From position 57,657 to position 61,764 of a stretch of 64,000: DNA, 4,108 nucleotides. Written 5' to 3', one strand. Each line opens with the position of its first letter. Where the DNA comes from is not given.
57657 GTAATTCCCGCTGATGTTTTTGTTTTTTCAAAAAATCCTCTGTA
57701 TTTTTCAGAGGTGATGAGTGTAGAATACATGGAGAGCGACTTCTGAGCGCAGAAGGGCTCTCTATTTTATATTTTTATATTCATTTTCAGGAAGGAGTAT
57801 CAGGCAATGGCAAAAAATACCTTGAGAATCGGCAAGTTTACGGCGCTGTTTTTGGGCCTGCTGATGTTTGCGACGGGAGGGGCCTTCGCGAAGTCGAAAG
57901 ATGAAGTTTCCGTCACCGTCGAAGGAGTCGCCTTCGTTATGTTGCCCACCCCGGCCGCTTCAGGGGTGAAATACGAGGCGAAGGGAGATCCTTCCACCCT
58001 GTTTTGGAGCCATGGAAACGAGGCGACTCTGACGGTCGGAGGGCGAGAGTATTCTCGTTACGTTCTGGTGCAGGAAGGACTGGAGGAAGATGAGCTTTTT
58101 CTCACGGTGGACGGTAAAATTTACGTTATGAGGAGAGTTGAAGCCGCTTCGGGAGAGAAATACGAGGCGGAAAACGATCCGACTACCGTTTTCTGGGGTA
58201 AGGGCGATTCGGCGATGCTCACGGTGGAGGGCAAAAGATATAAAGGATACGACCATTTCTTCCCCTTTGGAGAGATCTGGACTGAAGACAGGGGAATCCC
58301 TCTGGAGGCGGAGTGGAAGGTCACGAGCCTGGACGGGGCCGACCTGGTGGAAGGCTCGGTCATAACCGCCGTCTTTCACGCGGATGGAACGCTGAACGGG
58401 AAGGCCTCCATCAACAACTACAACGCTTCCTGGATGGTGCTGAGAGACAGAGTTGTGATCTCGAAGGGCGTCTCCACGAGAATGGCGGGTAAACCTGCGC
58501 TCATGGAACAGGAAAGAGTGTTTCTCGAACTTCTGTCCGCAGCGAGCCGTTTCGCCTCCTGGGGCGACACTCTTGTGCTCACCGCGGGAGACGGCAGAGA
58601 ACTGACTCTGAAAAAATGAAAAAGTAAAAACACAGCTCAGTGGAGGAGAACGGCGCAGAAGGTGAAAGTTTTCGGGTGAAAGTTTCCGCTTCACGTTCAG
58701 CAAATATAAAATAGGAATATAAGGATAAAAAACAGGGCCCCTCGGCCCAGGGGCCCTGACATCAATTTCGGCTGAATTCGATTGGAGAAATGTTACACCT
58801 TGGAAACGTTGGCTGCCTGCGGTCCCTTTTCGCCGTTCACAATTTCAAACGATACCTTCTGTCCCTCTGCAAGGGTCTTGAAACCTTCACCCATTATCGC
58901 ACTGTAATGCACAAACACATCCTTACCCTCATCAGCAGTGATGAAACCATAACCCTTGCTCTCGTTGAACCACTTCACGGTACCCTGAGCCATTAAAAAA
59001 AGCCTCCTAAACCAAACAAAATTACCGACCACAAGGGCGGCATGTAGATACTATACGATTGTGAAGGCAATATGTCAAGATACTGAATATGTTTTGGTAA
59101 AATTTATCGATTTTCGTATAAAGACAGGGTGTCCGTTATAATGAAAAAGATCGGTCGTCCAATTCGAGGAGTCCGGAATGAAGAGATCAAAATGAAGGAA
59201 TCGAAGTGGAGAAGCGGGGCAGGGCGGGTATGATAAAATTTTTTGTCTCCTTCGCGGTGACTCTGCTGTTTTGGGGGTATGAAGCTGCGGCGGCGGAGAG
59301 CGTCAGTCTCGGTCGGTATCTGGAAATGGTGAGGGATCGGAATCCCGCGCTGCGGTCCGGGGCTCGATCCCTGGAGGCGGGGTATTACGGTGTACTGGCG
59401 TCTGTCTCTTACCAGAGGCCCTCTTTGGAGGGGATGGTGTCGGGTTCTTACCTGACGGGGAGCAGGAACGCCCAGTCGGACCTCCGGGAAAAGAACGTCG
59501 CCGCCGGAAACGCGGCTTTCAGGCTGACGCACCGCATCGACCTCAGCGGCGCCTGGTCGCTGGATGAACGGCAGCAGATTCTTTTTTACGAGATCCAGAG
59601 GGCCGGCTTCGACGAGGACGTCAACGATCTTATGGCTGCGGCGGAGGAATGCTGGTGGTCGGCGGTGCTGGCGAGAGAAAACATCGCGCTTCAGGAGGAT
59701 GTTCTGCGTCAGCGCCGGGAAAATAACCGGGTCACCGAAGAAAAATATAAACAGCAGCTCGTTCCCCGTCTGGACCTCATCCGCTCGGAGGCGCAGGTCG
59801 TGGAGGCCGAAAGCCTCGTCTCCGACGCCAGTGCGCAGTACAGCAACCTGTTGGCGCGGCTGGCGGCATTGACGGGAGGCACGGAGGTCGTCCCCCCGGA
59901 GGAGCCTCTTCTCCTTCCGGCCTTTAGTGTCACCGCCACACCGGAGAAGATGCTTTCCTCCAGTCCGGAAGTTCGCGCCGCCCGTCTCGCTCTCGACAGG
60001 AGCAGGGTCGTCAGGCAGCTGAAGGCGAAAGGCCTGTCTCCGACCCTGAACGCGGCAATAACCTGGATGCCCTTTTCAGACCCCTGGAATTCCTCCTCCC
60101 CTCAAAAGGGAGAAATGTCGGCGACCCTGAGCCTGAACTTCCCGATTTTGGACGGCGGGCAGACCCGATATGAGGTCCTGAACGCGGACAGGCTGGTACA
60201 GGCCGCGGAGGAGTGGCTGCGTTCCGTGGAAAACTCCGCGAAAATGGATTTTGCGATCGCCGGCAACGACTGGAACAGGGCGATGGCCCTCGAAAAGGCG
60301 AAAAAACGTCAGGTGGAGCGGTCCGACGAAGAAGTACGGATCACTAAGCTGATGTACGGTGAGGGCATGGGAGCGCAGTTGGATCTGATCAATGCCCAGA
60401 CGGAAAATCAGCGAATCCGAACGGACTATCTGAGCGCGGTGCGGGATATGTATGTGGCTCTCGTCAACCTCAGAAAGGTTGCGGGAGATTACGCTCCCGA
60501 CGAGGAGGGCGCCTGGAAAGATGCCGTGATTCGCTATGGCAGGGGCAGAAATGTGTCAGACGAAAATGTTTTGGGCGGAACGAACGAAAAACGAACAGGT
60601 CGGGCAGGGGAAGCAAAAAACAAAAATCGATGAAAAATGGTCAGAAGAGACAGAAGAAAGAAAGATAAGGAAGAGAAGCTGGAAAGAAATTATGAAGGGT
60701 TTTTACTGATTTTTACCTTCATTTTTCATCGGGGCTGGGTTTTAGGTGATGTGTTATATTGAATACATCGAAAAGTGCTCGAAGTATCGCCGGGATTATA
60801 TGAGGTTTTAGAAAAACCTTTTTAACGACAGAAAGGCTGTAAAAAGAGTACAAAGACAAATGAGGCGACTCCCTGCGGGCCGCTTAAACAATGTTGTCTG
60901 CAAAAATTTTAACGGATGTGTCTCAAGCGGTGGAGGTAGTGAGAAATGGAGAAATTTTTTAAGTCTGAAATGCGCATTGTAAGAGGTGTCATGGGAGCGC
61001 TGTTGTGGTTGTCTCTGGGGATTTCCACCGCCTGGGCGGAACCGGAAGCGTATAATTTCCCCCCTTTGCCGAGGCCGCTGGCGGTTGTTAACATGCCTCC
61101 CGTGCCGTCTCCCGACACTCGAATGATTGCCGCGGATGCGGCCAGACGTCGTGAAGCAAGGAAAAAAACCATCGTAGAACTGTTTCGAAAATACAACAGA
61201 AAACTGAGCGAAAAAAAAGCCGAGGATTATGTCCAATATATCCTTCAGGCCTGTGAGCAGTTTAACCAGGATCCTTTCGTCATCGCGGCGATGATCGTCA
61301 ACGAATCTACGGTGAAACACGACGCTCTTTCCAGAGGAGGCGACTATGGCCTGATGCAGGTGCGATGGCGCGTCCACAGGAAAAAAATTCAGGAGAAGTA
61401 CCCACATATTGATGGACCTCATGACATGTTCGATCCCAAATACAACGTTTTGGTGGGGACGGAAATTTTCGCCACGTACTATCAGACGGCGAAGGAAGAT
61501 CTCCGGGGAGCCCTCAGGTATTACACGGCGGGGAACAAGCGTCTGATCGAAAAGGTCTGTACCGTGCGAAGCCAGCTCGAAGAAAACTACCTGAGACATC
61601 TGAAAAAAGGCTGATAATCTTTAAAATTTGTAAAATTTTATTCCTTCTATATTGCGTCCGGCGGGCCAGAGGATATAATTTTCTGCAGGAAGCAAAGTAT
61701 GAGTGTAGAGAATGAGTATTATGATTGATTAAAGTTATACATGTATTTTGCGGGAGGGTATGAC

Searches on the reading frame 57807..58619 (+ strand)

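Call 8: search_protein_families(library=pfam, proteins=[window:57807-58619:+], max_evalue=0.001)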
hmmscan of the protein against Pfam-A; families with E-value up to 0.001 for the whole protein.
window:57807-58619:+ (270 aa): 2 families
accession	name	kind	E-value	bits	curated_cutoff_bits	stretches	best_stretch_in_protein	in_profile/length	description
PF09864.15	MliC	-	3.4e-22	78.6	22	2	94-144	18-64/67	Membrane-bound lysozyme-inhibitor of c-type lysozyme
PF03724.22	META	-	2.8e-18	66.3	24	1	168-266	7-105/109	META domain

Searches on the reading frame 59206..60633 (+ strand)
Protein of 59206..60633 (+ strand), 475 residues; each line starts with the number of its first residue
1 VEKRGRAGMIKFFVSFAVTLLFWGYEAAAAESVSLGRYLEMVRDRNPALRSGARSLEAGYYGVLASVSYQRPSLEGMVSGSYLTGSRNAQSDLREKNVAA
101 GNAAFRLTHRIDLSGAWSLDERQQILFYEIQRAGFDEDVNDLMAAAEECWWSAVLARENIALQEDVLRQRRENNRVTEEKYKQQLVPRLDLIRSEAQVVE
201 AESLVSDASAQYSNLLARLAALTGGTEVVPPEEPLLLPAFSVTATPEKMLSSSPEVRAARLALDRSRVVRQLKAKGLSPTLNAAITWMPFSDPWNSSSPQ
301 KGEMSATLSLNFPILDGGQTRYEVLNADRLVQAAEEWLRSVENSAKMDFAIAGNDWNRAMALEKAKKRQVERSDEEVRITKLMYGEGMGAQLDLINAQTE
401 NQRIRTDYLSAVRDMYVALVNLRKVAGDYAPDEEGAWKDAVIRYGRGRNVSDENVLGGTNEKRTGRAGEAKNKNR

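Call 8: search_protein_families(library=pfam, proteins=[window:59206-60633:+], max_evalue=0.001)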
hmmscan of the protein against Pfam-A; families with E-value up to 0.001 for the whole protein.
window:59206-60633:+ (475 aa): 1 family
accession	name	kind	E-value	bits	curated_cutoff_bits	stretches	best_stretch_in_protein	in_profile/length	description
PF02321.23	OEP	-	3e-37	128.7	22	2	247-426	6-186/187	Outer membrane efflux protein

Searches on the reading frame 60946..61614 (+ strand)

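Call 63: search_protein_families(library=pfam, proteins=[window:60946-61614:+], max_evalue=0.00001)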
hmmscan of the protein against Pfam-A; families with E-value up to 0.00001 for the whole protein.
window:60946-61614:+ (222 aa): 1 family
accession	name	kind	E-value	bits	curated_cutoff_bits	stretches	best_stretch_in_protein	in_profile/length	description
PF01464.25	SLT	-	1.3e-15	57.4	21.3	1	98-214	2-115/117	Transglycosylase SLT domain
